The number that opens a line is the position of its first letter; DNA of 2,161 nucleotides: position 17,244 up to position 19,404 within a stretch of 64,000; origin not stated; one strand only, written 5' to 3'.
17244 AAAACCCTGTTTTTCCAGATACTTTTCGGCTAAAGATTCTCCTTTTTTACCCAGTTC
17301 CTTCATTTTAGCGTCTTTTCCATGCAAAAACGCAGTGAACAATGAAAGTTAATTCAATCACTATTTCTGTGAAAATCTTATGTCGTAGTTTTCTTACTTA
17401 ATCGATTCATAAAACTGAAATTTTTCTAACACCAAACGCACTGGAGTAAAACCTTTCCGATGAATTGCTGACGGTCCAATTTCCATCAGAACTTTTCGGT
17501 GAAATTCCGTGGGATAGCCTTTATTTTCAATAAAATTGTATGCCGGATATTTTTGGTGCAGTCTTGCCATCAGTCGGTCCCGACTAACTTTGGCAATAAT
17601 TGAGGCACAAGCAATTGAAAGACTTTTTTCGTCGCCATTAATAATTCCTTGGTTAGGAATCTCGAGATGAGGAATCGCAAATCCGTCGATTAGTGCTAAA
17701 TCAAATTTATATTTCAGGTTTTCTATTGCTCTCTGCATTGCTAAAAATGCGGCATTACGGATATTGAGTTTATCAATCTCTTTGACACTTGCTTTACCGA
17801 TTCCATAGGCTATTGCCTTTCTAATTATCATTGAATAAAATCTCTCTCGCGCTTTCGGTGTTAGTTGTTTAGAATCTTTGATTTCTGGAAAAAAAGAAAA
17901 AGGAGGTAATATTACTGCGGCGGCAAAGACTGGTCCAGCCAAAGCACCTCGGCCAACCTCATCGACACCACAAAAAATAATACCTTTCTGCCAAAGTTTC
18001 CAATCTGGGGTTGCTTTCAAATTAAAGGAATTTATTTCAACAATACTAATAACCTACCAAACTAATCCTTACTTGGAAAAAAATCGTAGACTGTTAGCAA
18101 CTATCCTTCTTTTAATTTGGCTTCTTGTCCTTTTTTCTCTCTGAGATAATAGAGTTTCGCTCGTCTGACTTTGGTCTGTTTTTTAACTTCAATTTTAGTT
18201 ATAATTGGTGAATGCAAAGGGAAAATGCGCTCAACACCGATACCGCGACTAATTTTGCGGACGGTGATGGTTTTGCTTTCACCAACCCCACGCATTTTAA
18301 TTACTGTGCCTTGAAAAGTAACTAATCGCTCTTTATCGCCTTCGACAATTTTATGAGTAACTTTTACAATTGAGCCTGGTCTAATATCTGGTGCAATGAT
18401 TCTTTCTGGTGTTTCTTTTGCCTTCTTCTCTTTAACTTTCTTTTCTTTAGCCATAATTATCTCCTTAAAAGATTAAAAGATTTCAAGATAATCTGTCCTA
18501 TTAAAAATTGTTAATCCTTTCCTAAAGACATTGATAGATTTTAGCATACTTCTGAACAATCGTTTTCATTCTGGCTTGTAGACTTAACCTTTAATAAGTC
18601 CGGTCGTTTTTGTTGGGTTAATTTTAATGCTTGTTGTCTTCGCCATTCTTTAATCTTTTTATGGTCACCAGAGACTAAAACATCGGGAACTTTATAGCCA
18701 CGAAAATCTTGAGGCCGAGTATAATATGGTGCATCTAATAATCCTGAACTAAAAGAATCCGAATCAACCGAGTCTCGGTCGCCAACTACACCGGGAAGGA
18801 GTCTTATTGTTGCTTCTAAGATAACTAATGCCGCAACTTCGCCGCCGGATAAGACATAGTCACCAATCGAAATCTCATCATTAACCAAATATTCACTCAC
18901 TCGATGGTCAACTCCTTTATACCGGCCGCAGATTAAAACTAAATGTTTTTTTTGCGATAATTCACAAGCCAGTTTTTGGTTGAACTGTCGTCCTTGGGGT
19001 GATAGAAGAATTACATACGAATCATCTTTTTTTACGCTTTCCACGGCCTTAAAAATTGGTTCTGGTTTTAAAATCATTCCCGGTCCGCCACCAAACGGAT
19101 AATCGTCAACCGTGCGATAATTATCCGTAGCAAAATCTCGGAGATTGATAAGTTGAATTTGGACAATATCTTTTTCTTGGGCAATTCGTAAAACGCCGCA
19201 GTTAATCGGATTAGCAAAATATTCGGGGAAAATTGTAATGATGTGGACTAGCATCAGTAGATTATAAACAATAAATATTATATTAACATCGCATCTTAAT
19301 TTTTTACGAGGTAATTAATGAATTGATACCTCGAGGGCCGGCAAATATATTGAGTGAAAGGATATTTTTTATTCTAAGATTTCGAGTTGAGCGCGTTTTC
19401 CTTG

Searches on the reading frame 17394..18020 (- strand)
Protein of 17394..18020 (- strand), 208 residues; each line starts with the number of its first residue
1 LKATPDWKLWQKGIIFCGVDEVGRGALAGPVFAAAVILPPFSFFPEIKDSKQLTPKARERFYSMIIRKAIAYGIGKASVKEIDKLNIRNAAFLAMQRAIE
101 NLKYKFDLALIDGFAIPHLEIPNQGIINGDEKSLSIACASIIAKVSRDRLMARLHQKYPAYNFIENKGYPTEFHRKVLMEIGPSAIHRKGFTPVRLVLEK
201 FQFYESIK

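Call 16: search_protein_families(library=pfam, proteins=[window:17394-18020:-], max_evalue=0.00001)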
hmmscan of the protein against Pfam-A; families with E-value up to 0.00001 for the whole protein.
window:17394-18020:- (208 aa): 1 family
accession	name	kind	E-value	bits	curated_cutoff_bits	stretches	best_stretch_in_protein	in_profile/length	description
PF01351.25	RNase_HII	-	4.4e-39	134.9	25.8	1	17-192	1-197/199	Ribonuclease HII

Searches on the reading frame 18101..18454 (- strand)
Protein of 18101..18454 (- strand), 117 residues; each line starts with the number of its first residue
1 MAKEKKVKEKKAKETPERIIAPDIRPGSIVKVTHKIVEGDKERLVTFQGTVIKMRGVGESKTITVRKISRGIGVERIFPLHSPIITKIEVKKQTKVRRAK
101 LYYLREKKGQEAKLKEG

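Call 16: search_protein_families(library=pfam, proteins=[window:18101-18454:-], max_evalue=0.00001)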
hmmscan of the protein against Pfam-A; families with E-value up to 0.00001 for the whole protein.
window:18101-18454:- (117 aa): 1 family
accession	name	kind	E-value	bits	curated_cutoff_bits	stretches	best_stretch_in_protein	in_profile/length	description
PF01245.26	Ribosomal_L19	-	4.8e-39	133.2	22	1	19-116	13-110/111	Ribosomal protein L19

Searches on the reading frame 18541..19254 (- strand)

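Call 16: search_protein_families(library=pfam, proteins=[window:18541-19254:-], max_evalue=0.00001)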
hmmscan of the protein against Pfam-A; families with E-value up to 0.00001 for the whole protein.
window:18541-19254:- (237 aa): 1 family
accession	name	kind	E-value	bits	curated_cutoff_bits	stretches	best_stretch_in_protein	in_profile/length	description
PF01746.26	tRNA_m1G_MT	-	3.3e-65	219.9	27.3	1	25-218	4-195/195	tRNA (Guanine-1)-methyltransferase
